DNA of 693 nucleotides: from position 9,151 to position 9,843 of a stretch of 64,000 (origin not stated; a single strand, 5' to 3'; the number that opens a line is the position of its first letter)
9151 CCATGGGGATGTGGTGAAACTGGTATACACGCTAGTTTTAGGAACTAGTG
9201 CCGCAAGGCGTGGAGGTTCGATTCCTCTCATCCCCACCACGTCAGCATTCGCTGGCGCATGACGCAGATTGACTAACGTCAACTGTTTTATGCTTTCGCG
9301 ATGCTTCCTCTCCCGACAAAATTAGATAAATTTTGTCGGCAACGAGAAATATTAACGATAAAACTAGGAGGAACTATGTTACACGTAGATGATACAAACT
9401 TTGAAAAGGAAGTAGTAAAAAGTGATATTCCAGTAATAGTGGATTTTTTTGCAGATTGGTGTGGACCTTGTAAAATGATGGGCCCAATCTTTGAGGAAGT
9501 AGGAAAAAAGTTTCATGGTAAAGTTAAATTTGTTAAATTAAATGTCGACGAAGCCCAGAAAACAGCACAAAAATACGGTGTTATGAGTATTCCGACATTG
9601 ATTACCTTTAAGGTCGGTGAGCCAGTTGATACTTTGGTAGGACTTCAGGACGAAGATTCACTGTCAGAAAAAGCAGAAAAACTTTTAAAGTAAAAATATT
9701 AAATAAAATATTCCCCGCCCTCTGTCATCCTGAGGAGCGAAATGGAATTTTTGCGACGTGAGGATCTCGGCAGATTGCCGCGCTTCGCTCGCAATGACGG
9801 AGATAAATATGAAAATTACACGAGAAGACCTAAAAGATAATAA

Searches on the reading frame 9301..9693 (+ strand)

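Call 11: search_protein_families(library=ncbifam, proteins=[window:9301-9693:+], max_evalue=0.01)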
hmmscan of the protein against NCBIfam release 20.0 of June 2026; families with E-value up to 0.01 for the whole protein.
window:9301-9693:+ (130 aa): 17 families
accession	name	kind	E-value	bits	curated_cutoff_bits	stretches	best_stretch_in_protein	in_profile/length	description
TIGR01068.1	thioredoxin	equivalog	7.6e-38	128.7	96.8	1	30-127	2-99/101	thioredoxin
NF006898.0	PRK09381.1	equivalog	1.9e-28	99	138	1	26-123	5-102/109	thioredoxin TrxA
NF008229.0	PRK10996.1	equivalog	2.9e-25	88.7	125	1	24-115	35-125/141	thioredoxin TrxC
NF047697.1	ThioredTrxAClost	equivalog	6.6e-23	80.9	140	1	26-127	1-99/105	thioredoxin TrxA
TIGR01126.1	pdi_dom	equivalog_domain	7.2e-19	68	107.2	1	31-123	3-99/105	protein disulfide-isomerase domain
TIGR01130.1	ER_PDI_fam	subfamily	1.3e-14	54.6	344.25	1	27-112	4-91/476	protein disulfide-isomerase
TIGR00411.1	redox_disulf_1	equivalog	6.3e-08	32.6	92.75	1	51-126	8-79/82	MJ0307 family thioredoxin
NF045694.1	seleno_TsoB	exception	1.9e-07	29.5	805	1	36-103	468-543/572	rhodanese/DsbD fusion-like selenoprotein TsoB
NF041202.1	StoA_CxxC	exception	2.1e-06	27.7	210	1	45-90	55-100/163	endospore biogenesis thiol-disulfide oxidoreductase StoA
NF002854.0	PRK03147.1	subfamily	3.7e-06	26.9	170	1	44-92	64-113/176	thiol-disulfide oxidoreductase ResA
NF001419.0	PRK00293.1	subfamily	4.8e-06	25.4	330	1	40-105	475-546/574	protein-disulfide reductase DsbD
TIGR00385.1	dsbE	subfamily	6.4e-05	22.6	123.15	1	33-89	54-107/173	DsbE family thiol:disulfide interchange protein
TIGR00424.1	APS_reduc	equivalog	0.00019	20.1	553.2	1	44-104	374-437/464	5'-adenylylsulfate reductase, thioredoxin-independent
TIGR02187.2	PDO_seleno_TRX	equivalog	0.00055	19.4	185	1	43-103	17-78/209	protein disulfide oxidoreductase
TIGR02196.1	GlrX_YruB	hypoth_equivalog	0.00087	19.7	88.55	1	51-102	7-56/74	glutaredoxin-like protein, YruB-family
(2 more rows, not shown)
